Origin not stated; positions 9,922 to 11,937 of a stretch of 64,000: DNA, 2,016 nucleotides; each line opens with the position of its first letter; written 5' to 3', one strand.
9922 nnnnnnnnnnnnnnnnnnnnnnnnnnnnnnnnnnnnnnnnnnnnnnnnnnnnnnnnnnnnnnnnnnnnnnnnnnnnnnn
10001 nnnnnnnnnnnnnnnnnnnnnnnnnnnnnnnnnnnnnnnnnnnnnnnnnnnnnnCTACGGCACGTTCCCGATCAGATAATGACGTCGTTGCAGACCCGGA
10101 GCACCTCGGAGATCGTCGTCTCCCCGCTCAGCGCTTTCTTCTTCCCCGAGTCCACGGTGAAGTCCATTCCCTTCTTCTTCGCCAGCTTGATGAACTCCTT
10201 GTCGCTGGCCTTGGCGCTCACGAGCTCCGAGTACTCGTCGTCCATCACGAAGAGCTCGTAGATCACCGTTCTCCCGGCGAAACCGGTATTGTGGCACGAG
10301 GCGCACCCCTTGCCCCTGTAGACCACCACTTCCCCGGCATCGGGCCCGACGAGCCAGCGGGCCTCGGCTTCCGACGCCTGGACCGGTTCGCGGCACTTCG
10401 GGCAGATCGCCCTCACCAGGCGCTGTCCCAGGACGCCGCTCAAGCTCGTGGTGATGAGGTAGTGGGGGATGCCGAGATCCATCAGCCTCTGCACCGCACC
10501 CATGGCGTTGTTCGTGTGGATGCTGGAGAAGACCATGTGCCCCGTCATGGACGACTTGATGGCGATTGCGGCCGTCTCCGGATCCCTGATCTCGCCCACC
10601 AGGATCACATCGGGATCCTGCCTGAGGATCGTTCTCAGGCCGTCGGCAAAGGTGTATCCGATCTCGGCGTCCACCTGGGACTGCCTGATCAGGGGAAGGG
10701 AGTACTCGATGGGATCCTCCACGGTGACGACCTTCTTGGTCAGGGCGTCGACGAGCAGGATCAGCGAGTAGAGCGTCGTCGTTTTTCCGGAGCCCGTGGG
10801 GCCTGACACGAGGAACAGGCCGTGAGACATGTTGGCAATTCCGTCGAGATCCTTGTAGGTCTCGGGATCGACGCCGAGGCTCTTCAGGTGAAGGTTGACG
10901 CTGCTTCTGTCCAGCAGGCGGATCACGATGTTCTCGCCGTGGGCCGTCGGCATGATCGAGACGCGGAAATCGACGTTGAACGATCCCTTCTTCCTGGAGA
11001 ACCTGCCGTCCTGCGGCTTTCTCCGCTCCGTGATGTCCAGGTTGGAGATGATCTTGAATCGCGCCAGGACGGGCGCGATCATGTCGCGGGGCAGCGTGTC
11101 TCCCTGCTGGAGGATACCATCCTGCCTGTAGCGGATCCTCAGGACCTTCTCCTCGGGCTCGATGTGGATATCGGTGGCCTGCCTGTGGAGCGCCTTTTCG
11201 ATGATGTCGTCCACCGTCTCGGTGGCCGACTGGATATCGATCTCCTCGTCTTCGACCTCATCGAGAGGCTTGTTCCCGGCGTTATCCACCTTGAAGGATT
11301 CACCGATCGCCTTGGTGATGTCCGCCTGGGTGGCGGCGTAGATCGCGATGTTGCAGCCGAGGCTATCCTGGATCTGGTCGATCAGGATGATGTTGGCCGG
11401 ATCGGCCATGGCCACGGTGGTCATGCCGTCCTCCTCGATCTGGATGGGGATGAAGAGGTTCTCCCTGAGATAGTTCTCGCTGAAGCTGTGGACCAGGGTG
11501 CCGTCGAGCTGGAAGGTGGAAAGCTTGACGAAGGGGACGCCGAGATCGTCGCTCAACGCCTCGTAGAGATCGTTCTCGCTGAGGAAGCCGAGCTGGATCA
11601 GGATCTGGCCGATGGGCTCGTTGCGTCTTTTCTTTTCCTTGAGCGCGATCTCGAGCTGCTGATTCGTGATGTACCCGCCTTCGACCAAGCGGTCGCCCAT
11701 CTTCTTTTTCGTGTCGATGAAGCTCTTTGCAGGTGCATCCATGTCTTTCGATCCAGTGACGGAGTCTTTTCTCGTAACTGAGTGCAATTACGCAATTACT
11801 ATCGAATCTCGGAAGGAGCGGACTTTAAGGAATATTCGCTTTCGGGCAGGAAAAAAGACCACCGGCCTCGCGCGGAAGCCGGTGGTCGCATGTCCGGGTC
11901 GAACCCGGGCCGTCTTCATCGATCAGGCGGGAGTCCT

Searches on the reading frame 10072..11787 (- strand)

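Call 64: search_protein_families(library=pfam, max_evalue=0.00001, proteins=[window:10072-11787:-])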
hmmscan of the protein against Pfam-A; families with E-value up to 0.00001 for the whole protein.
window:10072-11787:- (571 aa): 2 families
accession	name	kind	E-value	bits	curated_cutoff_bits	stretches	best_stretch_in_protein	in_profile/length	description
PF00437.27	T2SSE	-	1.2e-124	416.2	24.9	1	185-564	5-370/370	Type II/IV secretion system protein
PF05157.20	MshEN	-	1e-16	61.1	23.1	1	82-165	1-84/90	MshEN domain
